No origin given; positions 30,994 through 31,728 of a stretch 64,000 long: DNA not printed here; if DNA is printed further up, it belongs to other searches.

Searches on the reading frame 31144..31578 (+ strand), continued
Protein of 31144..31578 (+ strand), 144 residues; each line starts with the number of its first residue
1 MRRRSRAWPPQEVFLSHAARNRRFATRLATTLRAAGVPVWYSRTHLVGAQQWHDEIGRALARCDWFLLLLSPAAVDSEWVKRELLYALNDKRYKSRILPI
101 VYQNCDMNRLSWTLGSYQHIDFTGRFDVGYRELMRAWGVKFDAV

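Call 45: fold_search(model_id=the predicted structure, library=pdb)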
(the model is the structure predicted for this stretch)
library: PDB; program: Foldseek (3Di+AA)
matches with E <= 10: 1710; with E <= 0.001: 84
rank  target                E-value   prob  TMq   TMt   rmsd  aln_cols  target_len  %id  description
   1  8qlp_E                7.8e-07  1.00  0.71  0.27   4.6       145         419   23  CryoEM structure of the RNA/DNA bound SPARTA (BabAgo/TIR-APAZ) tetrameric complex (released 2024-01-31)
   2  8oz6_A                1.1e-06  1.00  0.72  0.27   3.5       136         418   22  cryoEM structure of SPARTA complex ligand-free (released 2023-08-16)
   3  3h16_B                1.1e-06  1.00  0.64  0.67   4.3       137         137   27  Crystal structure of a bacteria TIR domain, PdTIR from Paracoccus denitrificans (released 2009-06-16)
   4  8qlp_M                2.9e-06  1.00  0.72  0.27   4.6       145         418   24  CryoEM structure of the RNA/DNA bound SPARTA (BabAgo/TIR-APAZ) tetrameric complex (released 2024-01-31)
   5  8spo_I                5.0e-06  1.00  0.72  0.30   3.8       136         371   22  Tetramerized activation of MapSPARTA bound with NAD+ (released 2023-08-23)
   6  8i87_G                5.0e-06  1.00  0.70  0.27   3.7       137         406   23  Cryo-EM structure of TIR-APAZ/Ago-gRNA-DNA complex (released 2023-07-19)
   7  4lzp_D                5.0e-06  1.00  0.61  0.66   4.3       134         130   22  Structure of the TIR domain of the immunosuppressor BtpA from Brucella (released 2013-11-06)
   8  8qlo_A                5.4e-06  1.00  0.76  0.27   3.9       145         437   24  CryoEM structure of the apo SPARTA (BabAgo/TIR-APAZ) complex (released 2024-01-31)
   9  8i87_A                9.1e-06  1.00  0.70  0.27   4.8       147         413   22  Cryo-EM structure of TIR-APAZ/Ago-gRNA-DNA complex (released 2023-07-19)
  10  8ifl_F                9.7e-06  1.00  0.69  0.26   4.0       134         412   22  Cryo-EM structure of tetrameric SPARTA gRNA-ssDNA target complex in state 1 (released 2024-01-17)
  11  8i87_C                1.1e-05  1.00  0.71  0.27   3.5       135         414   22  Cryo-EM structure of TIR-APAZ/Ago-gRNA-DNA complex (released 2023-07-19)
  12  7ylf                  1.1e-05  1.00  0.65  0.65   5.1       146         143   16  Crystal structure of the chicken Toll-like receptor 15 TIR domain (2-mercaptoethanol adduct) (released 2023-05-31)
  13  3h16_D                1.1e-05  1.00  0.61  0.66   4.2       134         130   28  Crystal structure of a bacteria TIR domain, PdTIR from Paracoccus denitrificans (released 2009-06-16)
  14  8u72_F                1.2e-05  1.00  0.71  0.27   3.7       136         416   24  Cryo-EM structure of the SPARTA oligomer with guide RNA and target DNA (released 2024-06-12)
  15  8u72_H                1.2e-05  1.00  0.71  0.27   3.7       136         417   22  Cryo-EM structure of the SPARTA oligomer with guide RNA and target DNA (released 2024-06-12)
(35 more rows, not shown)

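Call 47: find_encoding_contigs(protein=P0082, flank=8000, max_places=1)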
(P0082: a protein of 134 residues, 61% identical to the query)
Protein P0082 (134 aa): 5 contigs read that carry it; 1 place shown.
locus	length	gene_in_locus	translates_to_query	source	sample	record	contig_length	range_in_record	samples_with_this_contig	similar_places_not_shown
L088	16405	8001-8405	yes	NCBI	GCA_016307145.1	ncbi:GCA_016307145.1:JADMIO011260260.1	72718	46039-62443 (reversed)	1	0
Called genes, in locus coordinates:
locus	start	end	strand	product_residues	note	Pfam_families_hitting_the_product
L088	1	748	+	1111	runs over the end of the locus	PF13620:CarboxypepD_reg, PF13715:CarbopepD_reg_2 (weak), PF17210:SdrD_B (weak), PF17802:SpaA (weak), PF25183:OMP_b-brl_4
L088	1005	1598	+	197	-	-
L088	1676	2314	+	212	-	-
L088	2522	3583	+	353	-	PF23914:TPR_CcmH_CycH (weak), PF25063:ARM_TT21_C (weak), PF14559:TPR_19 (weak), PF00515:TPR_1, PF07719:TPR_2, PF13181:TPR_8 (weak), PF13424:TPR_12 (weak), PF13432:TPR_16 (weak), +11 more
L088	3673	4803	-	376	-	PF01699:Na_Ca_ex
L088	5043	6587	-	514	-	PF00756:Esterase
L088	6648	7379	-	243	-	PF00994:MoCF_biosynth, PF24102:FLAD1_M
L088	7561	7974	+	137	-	PF01582:TIR (weak), PF08937:ThsB_TIR (weak), PF13676:TIR_2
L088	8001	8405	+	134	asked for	PF01582:TIR, PF13676:TIR_2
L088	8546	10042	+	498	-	PF01011:PQQ, PF13360:PQQ_2, PF13570:Beta-prop_ACSF4, PF07774:EMC1_C (faint), PF01011:PQQ, PF13360:PQQ_2 (weak), PF13570:Beta-prop_ACSF4 (weak), PF13360:PQQ_2, +3 more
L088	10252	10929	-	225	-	PF03473:MOSC, PF03475:YiiM_3-alpha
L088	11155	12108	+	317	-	PF13524:Glyco_trans_1_2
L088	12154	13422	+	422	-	PF01755:Glyco_transf_25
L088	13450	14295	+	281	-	PF24793:GINT1_N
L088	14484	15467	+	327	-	PF00534:Glycos_transf_1, PF13692:Glyco_trans_1_4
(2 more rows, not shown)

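Call 48: find_encoding_contigs(protein=P0056, flank=8000, max_places=1)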
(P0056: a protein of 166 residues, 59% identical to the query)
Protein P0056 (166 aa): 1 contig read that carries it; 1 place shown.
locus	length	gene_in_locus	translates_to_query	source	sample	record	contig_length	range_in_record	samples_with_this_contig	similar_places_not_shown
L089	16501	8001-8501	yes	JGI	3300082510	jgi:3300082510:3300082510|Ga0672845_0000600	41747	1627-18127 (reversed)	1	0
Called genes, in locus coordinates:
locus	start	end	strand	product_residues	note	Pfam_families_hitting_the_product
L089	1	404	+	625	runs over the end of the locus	PF13620:CarboxypepD_reg, PF07494:Reg_prop (faint), PF08450:SGL (faint), PF24684:Vgb_lyase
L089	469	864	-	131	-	-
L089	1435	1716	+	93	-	PF06170:DUF983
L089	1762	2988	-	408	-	PF02417:Chromate_transp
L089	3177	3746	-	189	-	PF13798:PCYCGC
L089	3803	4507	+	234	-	PF17210:SdrD_B (faint), PF22904:NOMO1-like_2nd (weak), PF13620:CarboxypepD_reg, PF13715:CarbopepD_reg_2 (weak), PF17802:SpaA (faint), PF09430:EMC7_beta-sandw (faint), PF13620:CarboxypepD_reg (weak)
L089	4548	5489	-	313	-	PF00491:Arginase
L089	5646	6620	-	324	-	PF02401:LYTB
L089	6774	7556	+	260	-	PF00106:adh_short, PF08659:KR, PF23441:SDR, PF13561:adh_short_C2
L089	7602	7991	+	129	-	PF01582:TIR, PF13676:TIR_2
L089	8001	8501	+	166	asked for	PF01582:TIR, PF13676:TIR_2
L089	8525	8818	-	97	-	-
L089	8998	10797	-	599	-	PF02771:Acyl-CoA_dh_N, PF02770:Acyl-CoA_dh_M, PF00441:Acyl-CoA_dh_1, PF08028:Acyl-CoA_dh_2, PF21263:Acyl-CoA-dh_C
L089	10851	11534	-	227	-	PF06094:GGACT, PF13772:AIG2_2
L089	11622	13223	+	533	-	PF20091:Abhydrolase_10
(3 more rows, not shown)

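Call 49: find_encoding_contigs(protein=P0065, flank=8000, max_places=1)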
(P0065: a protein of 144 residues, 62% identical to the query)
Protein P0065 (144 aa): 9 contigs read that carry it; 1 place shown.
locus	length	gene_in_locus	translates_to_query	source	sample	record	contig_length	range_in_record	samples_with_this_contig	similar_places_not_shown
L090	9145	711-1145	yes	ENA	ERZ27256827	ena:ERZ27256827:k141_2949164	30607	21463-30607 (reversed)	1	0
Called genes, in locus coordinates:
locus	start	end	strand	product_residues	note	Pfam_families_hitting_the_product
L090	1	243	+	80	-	?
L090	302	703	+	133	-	PF01582:TIR (weak), PF13676:TIR_2, PF08937:ThsB_TIR (weak)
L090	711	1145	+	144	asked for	PF01582:TIR (weak), PF13676:TIR_2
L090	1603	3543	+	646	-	PF18582:HZS_alpha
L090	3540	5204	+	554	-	PF01839:FG-GAP (faint), PF13517:FG-GAP_3, PF07593:UnbV_ASPIC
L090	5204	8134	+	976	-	PF14537:Cytochrom_c3_2 (faint), PF09699:Paired_CXXCH_1 (faint), PF13435:Cytochrome_C554, PF13435:Cytochrome_C554, PF10282:Lactonase, PF21783:YNCE, PF25174:Beta-prop_THOC3, PF21783:YNCE (weak), +5 more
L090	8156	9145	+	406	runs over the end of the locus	-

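Call 50: find_encoding_contigs(protein=P0020, flank=8000, max_places=1)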
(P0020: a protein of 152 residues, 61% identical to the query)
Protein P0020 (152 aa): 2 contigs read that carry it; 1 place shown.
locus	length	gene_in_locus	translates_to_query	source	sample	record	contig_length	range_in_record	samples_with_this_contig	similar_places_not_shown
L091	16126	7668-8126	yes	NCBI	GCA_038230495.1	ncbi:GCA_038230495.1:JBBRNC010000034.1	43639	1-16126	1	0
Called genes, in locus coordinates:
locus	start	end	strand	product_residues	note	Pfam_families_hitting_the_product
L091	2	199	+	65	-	?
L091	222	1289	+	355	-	PF00392:GntR (weak), PF13377:Peripla_BP_3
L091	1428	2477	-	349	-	PF02661:Fic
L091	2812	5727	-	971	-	PF02739:5_3_exonuc_N, PF01367:5_3_exonuc, PF01612:DNA_pol_A_exo1, PF00476:DNA_pol_A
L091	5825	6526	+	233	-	-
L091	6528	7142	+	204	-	PF01553:Acyltransferase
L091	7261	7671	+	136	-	PF13676:TIR_2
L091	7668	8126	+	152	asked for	PF13676:TIR_2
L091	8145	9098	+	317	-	PF01148:CTP_transf_1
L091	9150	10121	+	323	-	-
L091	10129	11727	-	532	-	PF28550:DUF8436, PF01266:DAO (weak), PF01494:FAD_binding_3 (weak), PF03486:HI0933_like (faint), PF07992:Pyr_redox_2 (faint), PF13450:NAD_binding_8 (weak), PF01266:DAO (weak), PF21688:FAD-depend_C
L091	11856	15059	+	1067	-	PF07517:SecA_DEAD, PF00270:DEAD (faint), PF01043:SecA_PP_bind, PF21090:P-loop_SecA, PF07516:SecA_SW, PF02810:SEC-C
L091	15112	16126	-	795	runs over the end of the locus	PF00069:Pkinase, PF07714:PK_Tyr_Ser-Thr, PF01636:APH (faint)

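Call 58: search_protein_families(library=ncbifam, proteins=[window:31144-31578:+], max_evalue=0.001)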
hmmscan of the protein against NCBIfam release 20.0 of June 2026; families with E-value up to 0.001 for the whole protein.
window:31144-31578:+ (144 aa): 3 families
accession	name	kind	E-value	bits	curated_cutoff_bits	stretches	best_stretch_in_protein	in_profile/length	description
NF042941.1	Retron_TIR_antiphage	equivalog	7.7e-09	34.8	600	1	11-107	340-438/464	TIR domain-containing anti-phage reverse transcriptase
NF058526.1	Thoeris_type3_ThcB4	equivalog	1.2e-06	27.7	220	1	12-108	129-223/375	Thoeris type III anti-phage system protein ThcB4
NF040588.1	FxsC_Nterm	equivalog_domain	0.00022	21.2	130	1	47-87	55-95/182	TIR-like protein FxsC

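Call 64: search_protein_representatives(alignment_id=A1)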
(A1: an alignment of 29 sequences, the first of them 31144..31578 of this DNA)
Query: 29 sequences, 146 profile positions. Proteins with E-value up to 0.001 (for the whole library): 97071; up to 1e-10: 15634; up to 1e-30: 354. The best 150 are listed.
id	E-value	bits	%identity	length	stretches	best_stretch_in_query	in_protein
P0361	2.3e-99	345.4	-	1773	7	6-138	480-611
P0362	8.2e-87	304.7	-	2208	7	5-127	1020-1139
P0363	2.3e-86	303.3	-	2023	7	5-139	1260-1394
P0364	1.2e-75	268.4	-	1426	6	5-128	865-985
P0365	1.2e-66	239.3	-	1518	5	7-128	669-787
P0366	7.1e-65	233.5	-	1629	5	6-126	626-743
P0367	1.4e-64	232.6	-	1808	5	5-128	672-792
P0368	3.6e-63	228.0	-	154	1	7-144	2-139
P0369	5.0e-63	227.5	-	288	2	5-143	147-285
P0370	9.7e-63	226.6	-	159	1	1-142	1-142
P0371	2.5e-61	222.0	-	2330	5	5-139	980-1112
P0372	2.3e-60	218.9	-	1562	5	6-142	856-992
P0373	4.1e-60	218.1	-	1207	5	6-142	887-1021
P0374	1.1e-57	210.2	-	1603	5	5-139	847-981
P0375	2.3e-57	209.1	-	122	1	23-142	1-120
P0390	3.1e-50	186.0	-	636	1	7-142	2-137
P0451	1.6e-41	157.8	-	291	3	8-68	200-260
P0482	3.9e-40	153.3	-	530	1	6-143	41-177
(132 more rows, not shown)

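Call 66: search_protein_families(library=pfam, proteins=[P0369, P0390, P0482, P0451], max_evalue=0.01)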
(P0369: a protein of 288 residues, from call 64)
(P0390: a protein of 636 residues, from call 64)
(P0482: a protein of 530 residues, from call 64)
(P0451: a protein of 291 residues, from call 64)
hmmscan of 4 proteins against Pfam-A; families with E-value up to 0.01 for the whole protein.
P0369 (288 aa): 4 families
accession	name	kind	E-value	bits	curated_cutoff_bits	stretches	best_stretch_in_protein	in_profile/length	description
PF13676.11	TIR_2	-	6.3e-38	130.4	28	2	154-275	1-122/122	TIR domain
PF01582.25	TIR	-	4.4e-09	36.8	21.3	1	159-249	11-102/179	TIR domain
PF08937.16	ThsB_TIR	-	8.9e-07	29.7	21.2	0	193-241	48-93/100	Thoeris protein ThsB, TIR-like domain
PF10137.14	CAP12-PCTIR_TIR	-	0.0009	19.7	24.7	0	154-220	2-66/119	CAP12/Pycsar effector protein, TIR domain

P0390 (636 aa): 2 families
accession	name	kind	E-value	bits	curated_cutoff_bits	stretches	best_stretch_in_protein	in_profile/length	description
PF13676.11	TIR_2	-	4.7e-24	85.7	28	1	8-128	2-122/122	TIR domain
PF01582.25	TIR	-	0.0011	19.2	21.3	1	13-86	12-85/179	TIR domain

P0482 (530 aa): 2 families
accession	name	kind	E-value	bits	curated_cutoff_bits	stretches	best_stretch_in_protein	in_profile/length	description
PF13676.11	TIR_2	-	9.6e-22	78.2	28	1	48-167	2-122/122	TIR domain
PF01582.25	TIR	-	0.00038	20.7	21.3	1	52-136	11-97/179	TIR domain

P0451 (291 aa): 1 family
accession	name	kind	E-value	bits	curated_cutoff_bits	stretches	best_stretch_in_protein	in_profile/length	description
PF13676.11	TIR_2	-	3e-30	105.6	28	2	59-169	1-109/122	TIR domain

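Call 70: search_protein_families(library=padloc, alignment_id=A3, max_evalue=0.00001)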
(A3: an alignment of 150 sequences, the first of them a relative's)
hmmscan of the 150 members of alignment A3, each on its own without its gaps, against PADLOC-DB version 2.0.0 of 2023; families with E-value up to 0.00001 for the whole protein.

A. member 1, L001:2048-3304:+ (419 aa): 0 families

B. families by the number of members that match (of 150 scanned): 17 families
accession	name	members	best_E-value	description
PDLC04824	PDC-S02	2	3.6e-16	-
PDLC04799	PDC-S02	2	3.1e-09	-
PDLC00940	Cas3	2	1.6e-07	CRISPR-associated endonuclease Cas3-HD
PDLC04819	PDC-S02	1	2.3e-90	-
PDLC04815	PDC-S02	1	1.6e-51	-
PDLC04806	PDC-S02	1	1.4e-45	-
PDLC04796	PDC-S02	1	1.3e-11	-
PDLC03657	mREase_IV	1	6.9e-11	Type IV methyl-directed restriction enzyme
PDLC03448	REase_II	1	2.5e-10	Type II restriction enzyme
PDLC04916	PDC-S11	1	7.6e-09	-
PDLC01078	C3a156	1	6.2e-08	oxidoreductase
PDLC00631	ZorD1|ZorD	1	9.9e-07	"SWI2/SNF2 helicase, Mrr-like nuclease"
PDLC04262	PDC-M01B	1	1e-06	-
PDLC01254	Cas3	1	2.5e-06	CAS-I; effector_G3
PDLC04914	PDC-S11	1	5.2e-06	-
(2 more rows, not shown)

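Call 71: search_protein_families(library=pfam, alignment_id=A3, max_evalue=0.00001)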
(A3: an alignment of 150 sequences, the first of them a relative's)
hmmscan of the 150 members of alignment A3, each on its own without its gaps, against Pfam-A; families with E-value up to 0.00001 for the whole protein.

A. member 1, L001:2048-3304:+ (419 aa): 1 family
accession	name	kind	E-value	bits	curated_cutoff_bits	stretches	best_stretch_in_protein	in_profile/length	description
PF01208.23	URO-D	-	8.9e-16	58.3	23.9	1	238-416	180-345/346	Uroporphyrinogen decarboxylase (URO-D)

B. families by the number of members that match (of 150 scanned): 143 families (the first 25 are shown)
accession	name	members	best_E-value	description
PF12146.15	Hydrolase_4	3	1.4e-14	Serine aminopeptidase, S33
PF00217.24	ATP-gua_Ptrans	2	3.6e-68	ATP:guanido phosphotransferase, C-terminal catalytic domain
PF00106.31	adh_short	2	5.6e-60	short chain dehydrogenase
PF13561.12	adh_short_C2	2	1.4e-59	Enoyl-(Acyl carrier protein) reductase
PF04413.22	Glycos_transf_N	2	2.9e-52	3-Deoxy-D-manno-octulosonic-acid transferase (kdotransferase)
PF04909.20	Amidohydro_2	2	2.7e-50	Amidohydrolase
PF03167.25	UDG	2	4.7e-40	Uracil DNA glycosylase superfamily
PF01261.30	AP_endonuc_2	2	1e-39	Xylose isomerase-like TIM barrel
PF00549.24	Ligase_CoA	2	2.3e-30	CoA-ligase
PF08240.17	ADH_N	2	2.4e-24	Alcohol dehydrogenase GroES-like domain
PF01370.27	Epimerase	2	1.5e-22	NAD dependent epimerase/dehydratase family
PF00107.32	ADH_zinc_N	2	2.8e-22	Zinc-binding dehydrogenase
PF14559.12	TPR_19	2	8e-21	Tetratricopeptide repeat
PF00903.31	Glyoxalase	2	5.7e-17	Glyoxalase/Bleomycin resistance protein/Dioxygenase superfamily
PF08659.16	KR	2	1.6e-15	KR domain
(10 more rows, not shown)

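Call 77: list_cluster_members(proteins=[P0001, P0241])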
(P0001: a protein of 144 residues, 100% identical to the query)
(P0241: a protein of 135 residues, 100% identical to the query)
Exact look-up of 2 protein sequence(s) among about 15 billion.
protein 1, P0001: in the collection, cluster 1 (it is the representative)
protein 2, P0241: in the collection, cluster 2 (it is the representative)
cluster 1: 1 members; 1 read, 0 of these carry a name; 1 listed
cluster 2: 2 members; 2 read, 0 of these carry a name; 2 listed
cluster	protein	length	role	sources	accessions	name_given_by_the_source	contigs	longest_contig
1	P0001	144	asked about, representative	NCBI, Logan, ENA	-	-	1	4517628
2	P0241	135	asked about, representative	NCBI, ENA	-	-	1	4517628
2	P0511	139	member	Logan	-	-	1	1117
